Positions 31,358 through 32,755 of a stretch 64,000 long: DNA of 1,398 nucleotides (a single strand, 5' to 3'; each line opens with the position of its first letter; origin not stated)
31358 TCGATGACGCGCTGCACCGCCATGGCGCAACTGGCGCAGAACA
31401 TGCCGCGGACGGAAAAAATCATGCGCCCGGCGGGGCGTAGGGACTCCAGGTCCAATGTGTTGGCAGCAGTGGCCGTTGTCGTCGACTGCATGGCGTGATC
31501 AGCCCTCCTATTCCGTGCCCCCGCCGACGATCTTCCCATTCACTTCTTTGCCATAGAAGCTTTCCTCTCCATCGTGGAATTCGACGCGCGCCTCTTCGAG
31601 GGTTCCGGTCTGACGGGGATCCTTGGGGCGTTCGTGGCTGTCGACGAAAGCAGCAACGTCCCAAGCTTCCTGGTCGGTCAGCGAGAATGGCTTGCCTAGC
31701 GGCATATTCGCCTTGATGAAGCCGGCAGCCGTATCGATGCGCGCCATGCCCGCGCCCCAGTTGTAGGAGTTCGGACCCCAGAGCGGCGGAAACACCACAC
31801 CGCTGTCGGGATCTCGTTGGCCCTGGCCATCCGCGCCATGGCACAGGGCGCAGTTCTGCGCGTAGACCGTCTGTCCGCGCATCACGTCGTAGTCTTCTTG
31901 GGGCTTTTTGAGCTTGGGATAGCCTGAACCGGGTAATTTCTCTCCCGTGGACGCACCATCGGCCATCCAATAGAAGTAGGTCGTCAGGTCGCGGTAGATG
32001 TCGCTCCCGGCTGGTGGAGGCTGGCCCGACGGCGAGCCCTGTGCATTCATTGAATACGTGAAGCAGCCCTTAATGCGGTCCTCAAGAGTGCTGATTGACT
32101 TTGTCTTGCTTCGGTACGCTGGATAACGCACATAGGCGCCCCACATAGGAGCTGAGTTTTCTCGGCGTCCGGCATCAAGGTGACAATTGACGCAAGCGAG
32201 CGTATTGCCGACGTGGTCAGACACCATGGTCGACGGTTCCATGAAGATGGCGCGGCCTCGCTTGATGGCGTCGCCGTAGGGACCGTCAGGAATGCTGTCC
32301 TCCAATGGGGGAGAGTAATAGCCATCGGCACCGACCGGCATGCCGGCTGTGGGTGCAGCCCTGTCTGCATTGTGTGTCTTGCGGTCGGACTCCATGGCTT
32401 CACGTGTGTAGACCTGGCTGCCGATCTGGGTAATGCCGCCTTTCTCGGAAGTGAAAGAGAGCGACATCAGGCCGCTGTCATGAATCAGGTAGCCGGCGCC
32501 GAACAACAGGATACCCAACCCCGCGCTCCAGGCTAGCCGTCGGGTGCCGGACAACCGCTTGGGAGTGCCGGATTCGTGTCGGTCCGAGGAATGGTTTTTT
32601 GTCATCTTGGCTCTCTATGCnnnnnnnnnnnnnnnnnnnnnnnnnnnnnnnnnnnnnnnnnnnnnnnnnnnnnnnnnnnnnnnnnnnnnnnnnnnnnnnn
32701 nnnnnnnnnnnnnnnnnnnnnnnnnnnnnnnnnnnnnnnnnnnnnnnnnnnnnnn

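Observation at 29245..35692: CcoP-less cbb3-type oxidase in one operon with a TsdA-like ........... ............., a dihaem cytochrome and a Cu-type ATPase: a candidate mobile thiosulfate-to-oxygen respiratory chain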

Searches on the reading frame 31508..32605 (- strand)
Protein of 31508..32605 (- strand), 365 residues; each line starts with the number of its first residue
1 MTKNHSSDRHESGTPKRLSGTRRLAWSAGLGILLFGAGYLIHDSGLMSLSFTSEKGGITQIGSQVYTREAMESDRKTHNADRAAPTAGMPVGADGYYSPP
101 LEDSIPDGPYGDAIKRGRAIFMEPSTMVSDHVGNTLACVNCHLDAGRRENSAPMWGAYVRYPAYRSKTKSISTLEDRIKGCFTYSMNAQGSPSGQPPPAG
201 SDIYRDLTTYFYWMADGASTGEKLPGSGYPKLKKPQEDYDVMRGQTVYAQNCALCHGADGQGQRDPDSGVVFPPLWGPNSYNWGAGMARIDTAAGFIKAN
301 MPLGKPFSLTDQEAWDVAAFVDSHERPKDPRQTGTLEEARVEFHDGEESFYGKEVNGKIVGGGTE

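Call 3: search_protein_families(library=pfam, proteins=[window:31508-32605:-], max_evalue=0.01)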
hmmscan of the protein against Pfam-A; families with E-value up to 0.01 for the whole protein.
window:31508-32605:- (365 aa): 3 families
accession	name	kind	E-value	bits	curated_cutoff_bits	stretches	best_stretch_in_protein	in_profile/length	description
PF00034.26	Cytochrom_C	-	9.5e-14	52.9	21.3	1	242-323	2-88/90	Cytochrome c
PF13442.11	Cytochrome_CBB3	-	1.3e-12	48.3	27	1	241-321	3-68/68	Cytochrome C oxidase, cbb3-type, subunit III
PF21342.2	SoxA-TsdA_cyt-c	-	3.5e-09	37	27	1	136-190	15-64/88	SoxA/TsdA, cytochrome c domain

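Call 4: search_protein_families(library=ncbifam, proteins=[window:31508-32605:-], max_evalue=0.01)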
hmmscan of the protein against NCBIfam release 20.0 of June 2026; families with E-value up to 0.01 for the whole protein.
window:31508-32605:- (365 aa): 9 families
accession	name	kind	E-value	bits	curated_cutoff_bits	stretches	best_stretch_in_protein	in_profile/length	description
TIGR04484.1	thiosulf_SoxA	equivalog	3e-14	52.9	110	1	113-220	107-205/212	sulfur oxidation c-type cytochrome SoxA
NF050122.1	bc1_QcrC_actin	exception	2.1e-06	27.2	200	1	233-326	127-213/253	cytochrome bc1 complex diheme cytochrome c subunit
TIGR00782.1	ccoP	equivalog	3.1e-06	26.7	179.95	1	233-268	195-230/285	cytochrome-c oxidase, cbb3-type subunit III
NF011054.0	PRK14486.1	equivalog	0.00014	21.5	447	1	241-325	215-291/294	putative bifunctional cbb3-type cytochrome c oxidase subunit II/cytochrome c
TIGR02603.1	CxxCH_TIGR02603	domain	0.00034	20.6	68.15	1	240-263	2-25/134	putative heme-binding domain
NF045774.1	cytochro_C551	exception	0.0017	18.3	118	1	236-267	34-65/110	cytochrome c551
TIGR04494.1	c550_PedF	equivalog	0.004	17.1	122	0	238-261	48-71/133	cytochrome c-550 PedF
NF045773.1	cytochro_C550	exception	0.0041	17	125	1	236-267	44-75/118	cytochrome c550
TIGR01904.2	GSu_C4xC__C2xCH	domain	0.0057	16.4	27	0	137-156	25-45/73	CxxxxCH/CxxCH domain c-type cytochrome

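Call 7: search_solved_structures(query=window:31508-32605:-, max_evalue=0.01, show_alignments=3)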
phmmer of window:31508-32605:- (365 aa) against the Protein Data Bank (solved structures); distinct sequences matched with E-value up to 0.01: 19.
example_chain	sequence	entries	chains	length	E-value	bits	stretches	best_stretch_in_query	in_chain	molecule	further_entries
5lo9_A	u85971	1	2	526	2.9e-90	306.2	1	87-363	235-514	Cytochrome C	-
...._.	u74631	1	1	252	1.6e-54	188.5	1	100-334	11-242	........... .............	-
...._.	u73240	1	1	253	5.4e-54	186.8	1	100-339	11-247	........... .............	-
4wq7_A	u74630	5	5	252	1.1e-53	185.8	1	100-334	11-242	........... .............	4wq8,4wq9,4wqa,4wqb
4wqd_A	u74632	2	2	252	1.2e-53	185.7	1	100-334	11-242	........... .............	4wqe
3mk7_C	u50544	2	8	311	2.6e-07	33.2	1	237-321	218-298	Cytochrome c oxidase, cbb3-type, subunit P | Cbb3-type cytochrome c oxidase subunit CcoP1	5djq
8snh_G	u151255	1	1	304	5.4e-07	32.1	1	233-318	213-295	Cbb3-type cytochrome c oxidase subunit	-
8smr_G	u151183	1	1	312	1.4e-06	30.8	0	239-298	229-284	Cbb3-type cytochrome c oxidase subunit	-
1h31_A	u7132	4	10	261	0.00049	22.4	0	107-186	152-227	DIHEME CYTOCHROME C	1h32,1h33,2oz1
6hwh_M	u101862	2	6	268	0.00053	22.3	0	238-327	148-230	Cytochrome bc1 complex cytochrome c subunit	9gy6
8ovc_O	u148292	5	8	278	0.00055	22.2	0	238-327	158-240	Cytochrome bc1 complex cytochrome c subunit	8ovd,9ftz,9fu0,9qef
7rh5_O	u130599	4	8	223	0.00074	21.8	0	238-327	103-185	Cytochrome bc1 complex cytochrome c subunit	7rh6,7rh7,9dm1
6adq_C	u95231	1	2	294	0.00074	21.8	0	238-327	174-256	Cytochrome bc1 complex cytochrome c subunit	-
7b21_AAA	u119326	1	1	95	0.0014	20.9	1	240-323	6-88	Carbohydrate binding protein, putative, cbp2D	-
9wcx_U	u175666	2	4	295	0.0016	20.7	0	240-331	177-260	Cytochrome bc1 complex cytochrome c subunit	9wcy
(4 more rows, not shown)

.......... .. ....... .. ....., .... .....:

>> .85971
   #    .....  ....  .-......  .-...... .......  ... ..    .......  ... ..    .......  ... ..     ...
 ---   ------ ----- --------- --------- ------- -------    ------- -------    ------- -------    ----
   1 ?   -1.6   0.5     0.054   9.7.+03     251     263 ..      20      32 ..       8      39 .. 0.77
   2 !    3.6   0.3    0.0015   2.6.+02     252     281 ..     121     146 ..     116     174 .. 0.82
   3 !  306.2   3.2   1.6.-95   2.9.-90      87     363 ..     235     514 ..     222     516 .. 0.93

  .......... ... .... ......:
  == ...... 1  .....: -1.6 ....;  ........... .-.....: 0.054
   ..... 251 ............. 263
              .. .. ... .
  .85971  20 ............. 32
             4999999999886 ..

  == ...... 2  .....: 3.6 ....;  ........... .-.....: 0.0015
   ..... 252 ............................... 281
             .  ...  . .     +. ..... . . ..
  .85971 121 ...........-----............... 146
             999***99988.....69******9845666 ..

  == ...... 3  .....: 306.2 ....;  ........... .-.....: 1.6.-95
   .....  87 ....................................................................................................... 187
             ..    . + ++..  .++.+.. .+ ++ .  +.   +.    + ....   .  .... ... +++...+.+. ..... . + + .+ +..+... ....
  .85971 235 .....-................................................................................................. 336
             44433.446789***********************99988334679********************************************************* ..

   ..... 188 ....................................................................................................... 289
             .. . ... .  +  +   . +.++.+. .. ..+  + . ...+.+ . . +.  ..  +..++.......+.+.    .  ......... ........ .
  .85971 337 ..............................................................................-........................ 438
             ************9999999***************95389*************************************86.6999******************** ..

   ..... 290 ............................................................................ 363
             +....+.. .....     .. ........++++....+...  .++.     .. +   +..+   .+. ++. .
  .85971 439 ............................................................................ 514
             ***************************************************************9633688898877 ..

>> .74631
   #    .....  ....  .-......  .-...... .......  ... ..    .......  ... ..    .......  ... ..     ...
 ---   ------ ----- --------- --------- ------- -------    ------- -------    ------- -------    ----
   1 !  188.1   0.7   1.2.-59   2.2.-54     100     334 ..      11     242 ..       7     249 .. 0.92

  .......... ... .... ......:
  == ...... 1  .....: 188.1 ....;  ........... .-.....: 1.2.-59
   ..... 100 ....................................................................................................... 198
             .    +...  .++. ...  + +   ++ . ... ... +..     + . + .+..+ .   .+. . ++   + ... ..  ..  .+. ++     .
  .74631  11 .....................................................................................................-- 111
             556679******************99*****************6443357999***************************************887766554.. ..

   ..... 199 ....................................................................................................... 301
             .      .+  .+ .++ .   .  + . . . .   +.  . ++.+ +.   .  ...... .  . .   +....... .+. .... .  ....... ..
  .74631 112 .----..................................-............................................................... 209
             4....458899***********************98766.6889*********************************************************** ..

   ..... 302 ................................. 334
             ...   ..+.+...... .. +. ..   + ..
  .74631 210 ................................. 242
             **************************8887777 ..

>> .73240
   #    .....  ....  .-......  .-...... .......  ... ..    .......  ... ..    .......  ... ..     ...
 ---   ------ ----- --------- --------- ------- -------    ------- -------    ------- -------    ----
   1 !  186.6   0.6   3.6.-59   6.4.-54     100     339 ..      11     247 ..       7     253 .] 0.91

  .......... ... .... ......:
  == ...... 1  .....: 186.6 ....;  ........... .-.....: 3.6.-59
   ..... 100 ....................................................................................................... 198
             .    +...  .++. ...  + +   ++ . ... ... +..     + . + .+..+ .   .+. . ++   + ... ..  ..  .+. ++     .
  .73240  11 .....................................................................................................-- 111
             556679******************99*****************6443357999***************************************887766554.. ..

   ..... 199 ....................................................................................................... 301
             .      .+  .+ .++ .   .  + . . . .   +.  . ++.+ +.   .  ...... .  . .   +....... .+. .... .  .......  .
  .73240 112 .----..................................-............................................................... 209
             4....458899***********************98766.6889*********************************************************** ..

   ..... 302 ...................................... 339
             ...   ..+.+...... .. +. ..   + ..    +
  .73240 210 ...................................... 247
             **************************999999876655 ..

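Call 43: find_homologous_proteins(query=window:31508-32605:-, max_evalue=1e-20)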
Query window:31508-32605:- (365 aa): 5096 proteins with E <= 1e-20 among 8000 candidates; the best 120 are listed.
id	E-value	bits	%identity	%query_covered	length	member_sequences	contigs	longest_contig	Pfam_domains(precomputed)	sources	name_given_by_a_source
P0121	3.0e-238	808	94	100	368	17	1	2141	PF21342.3,PF13442.12,PF00034.27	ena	-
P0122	3.5e-206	703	81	100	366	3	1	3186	PF21342.3,PF13442.12,PF00034.27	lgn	-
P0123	7.4e-206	702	81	100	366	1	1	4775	PF21342.3,PF13442.12,PF00034.27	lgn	-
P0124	1.1e-204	698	80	97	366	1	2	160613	PF21342.3,PF13442.12,PF00034.27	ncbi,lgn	-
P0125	9.6e-203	691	80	100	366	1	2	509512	PF21342.3,PF13442.12,PF00034.27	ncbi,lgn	-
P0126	3.1e-201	686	79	100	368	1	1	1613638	PF21342.3,PF13442.12,PF00034.27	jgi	jgi:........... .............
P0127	2.4e-200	683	79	100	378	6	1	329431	PF21342.3,PF13442.12,PF00034.27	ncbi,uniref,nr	ncbi:cytochrome C [Pollutimonas subterranea]|uniref:Cytochrome C n=1 Tax=Pollutimonas subterranea Ta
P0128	1.0e-199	681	78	100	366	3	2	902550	PF21342.3,PF13442.12,PF00034.27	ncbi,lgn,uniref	ncbi:c-type cytochrome [Castellaniella sp.]|uniref:c-type cytochrome n=1 Tax=Castellaniella sp. TaxI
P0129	1.3e-199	681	78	100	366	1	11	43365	PF21342.3,PF13442.12,PF00034.27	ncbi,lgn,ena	ncbi:MAG: c-type cytochrome [Burkholderiaceae bacterium]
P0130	1.2e-198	678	79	99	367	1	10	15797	PF21342.3,PF13442.12,PF00034.27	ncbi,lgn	-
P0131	1.4e-196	671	78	100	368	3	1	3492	PF21342.3,PF13442.12,PF00034.27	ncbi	ncbi:MAG: c-type cytochrome [Pseudaminobacter sp.]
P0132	7.8e-196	669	77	100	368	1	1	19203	PF21342.3,PF13442.12,PF00034.27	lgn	-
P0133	2.1e-195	667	77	100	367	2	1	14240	PF21342.3,PF13442.12,PF00034.27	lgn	-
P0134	1.9e-193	661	77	97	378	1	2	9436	PF21342.3,PF13442.12,PF00034.27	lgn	-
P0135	3.8e-175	600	70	95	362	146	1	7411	PF21342.3,PF13442.12,PF00034.27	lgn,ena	-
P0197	2.7e-123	430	54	95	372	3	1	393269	PF21342.3,PF13442.12,PF00034.27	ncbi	ncbi:MAG: c-type cytochrome [Ramlibacter sp.]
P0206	1.6e-121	424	56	93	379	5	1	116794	PF21342.3,PF13442.12,PF00034.27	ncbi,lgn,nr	ncbi:cytochrome C [Pandoraea sputorum]|nr:cytochrome C [Pandoraea sputorum]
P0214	9.3e-120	418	51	96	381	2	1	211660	PF21342.3,PF13442.12,PF00034.27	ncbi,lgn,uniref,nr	ncbi:c-type cytochrome [Halomonas korlensis]|uniref:Cytochrome c n=1 Tax=Halomonas korlensis TaxID=4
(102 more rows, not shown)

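Call 44: find_encoding_contigs(protein=P0214, flank=6000, max_places=2)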
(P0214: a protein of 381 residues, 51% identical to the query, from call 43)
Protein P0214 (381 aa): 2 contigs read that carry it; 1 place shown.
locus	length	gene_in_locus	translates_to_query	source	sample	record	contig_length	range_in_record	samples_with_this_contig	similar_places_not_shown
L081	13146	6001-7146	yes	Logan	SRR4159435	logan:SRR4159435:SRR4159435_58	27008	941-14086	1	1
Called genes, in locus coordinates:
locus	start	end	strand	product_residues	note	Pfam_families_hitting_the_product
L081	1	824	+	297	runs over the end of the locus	PF00701:DHDPS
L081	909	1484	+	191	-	PF00383:dCMP_cyt_deam_1, PF14437:MafB19-deam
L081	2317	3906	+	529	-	PF00115:COX1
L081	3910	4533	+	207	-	PF02433:FixO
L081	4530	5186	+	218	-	PF00034:Cytochrom_C, PF13442:Cytochrome_CBB3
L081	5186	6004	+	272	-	PF00034:Cytochrom_C (weak), PF13442:Cytochrome_CBB3 (faint), PF00034:Cytochrom_C (weak)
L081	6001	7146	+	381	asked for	PF21342:SoxA-TsdA_cyt-c (weak), PF00034:Cytochrom_C, PF13442:Cytochrome_CBB3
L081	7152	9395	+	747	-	PF00403:HMA, PF00122:E1-E2_ATPase, PF00702:Hydrolase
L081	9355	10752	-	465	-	PF08521:2CSK_N (weak), PF26769:HAMP_PhoQ, PF00512:HisKA, PF02518:HATPase_c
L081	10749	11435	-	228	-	PF00072:Response_reg, PF00486:Trans_reg_C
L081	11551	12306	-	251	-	PF10411:DsbC_N (weak), PF13462:Thioredoxin_4 (weak), PF13098:Thioredoxin_2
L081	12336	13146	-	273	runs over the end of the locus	PF01790:LGT, PF00578:AhpC-TSA, PF08534:Redoxin, PF00085:Thioredoxin (weak), PF13098:Thioredoxin_2 (weak), PF13905:Thioredoxin_8 (faint), PF14595:Thioredoxin_9 (faint)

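Call 45: find_encoding_contigs(protein=P0197, flank=6000, max_places=2)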
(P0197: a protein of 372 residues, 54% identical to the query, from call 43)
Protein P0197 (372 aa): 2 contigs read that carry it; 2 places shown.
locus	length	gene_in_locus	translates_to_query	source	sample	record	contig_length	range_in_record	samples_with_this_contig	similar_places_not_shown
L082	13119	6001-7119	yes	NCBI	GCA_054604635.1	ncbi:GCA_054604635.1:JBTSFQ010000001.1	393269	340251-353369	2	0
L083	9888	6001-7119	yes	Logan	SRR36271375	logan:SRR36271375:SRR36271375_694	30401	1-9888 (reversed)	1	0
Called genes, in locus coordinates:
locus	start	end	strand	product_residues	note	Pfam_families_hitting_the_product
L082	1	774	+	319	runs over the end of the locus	PF03401:TctC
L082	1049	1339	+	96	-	PF07931:CPT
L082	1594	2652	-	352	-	PF00768:Peptidase_S11, PF13354:Beta-lactamase2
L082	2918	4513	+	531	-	PF00115:COX1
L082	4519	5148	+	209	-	PF02433:FixO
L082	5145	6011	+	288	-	PF00034:Cytochrom_C (weak), PF13442:Cytochrome_CBB3 (faint), PF00034:Cytochrom_C (weak)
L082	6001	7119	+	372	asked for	PF21342:SoxA-TsdA_cyt-c, PF00034:Cytochrom_C, PF13442:Cytochrome_CBB3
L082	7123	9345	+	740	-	PF00403:HMA, PF00122:E1-E2_ATPase, PF00702:Hydrolase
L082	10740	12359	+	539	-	PF00672:HAMP, PF00015:MCPsignal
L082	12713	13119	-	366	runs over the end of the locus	PF00070:Pyr_redox (faint), PF01266:DAO (faint), PF03486:HI0933_like (faint), PF07992:Pyr_redox_2, PF13738:Pyr_redox_3, PF13434:Lys_Orn_oxgnase (weak)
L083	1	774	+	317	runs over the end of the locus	PF03401:TctC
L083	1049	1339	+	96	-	PF07931:CPT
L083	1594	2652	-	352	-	PF00768:Peptidase_S11, PF13354:Beta-lactamase2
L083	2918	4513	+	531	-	PF00115:COX1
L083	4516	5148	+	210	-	PF02433:FixO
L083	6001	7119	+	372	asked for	PF21342:SoxA-TsdA_cyt-c, PF00034:Cytochrom_C, PF13442:Cytochrome_CBB3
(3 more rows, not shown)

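Call 46: find_encoding_contigs(protein=P0206, flank=6000, max_places=2)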
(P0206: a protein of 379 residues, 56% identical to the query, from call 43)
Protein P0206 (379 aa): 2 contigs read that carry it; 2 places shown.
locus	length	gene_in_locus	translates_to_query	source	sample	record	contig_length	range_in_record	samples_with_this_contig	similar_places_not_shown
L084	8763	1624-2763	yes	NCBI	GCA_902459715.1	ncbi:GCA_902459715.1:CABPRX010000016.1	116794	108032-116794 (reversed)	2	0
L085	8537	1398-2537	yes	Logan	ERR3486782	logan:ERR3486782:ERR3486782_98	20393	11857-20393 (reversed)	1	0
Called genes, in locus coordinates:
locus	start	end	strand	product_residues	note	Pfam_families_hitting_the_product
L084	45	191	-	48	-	PF01527:HTH_Tnp_1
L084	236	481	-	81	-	-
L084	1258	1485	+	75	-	-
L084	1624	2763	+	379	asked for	PF21342:SoxA-TsdA_cyt-c, PF00034:Cytochrom_C, PF13442:Cytochrome_CBB3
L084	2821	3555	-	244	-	-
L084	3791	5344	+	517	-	PF21129:TibC_1st, PF01075:Glyco_transf_9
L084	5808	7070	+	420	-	PF00990:GGDEF, PF00563:EAL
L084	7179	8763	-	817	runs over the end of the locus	PF07696:7TMR-DISMED2, PF07695:7TMR-DISM_7TM, PF00512:HisKA, PF02518:HATPase_c, PF00072:Response_reg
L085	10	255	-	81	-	-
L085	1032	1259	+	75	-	-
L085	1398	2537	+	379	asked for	PF21342:SoxA-TsdA_cyt-c, PF00034:Cytochrom_C, PF13442:Cytochrome_CBB3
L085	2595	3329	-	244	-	-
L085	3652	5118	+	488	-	PF21129:TibC_1st, PF01075:Glyco_transf_9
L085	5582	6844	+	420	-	PF00990:GGDEF, PF00563:EAL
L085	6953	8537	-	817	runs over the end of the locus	PF07696:7TMR-DISMED2, PF07695:7TMR-DISM_7TM, PF00512:HisKA, PF02518:HATPase_c, PF00072:Response_reg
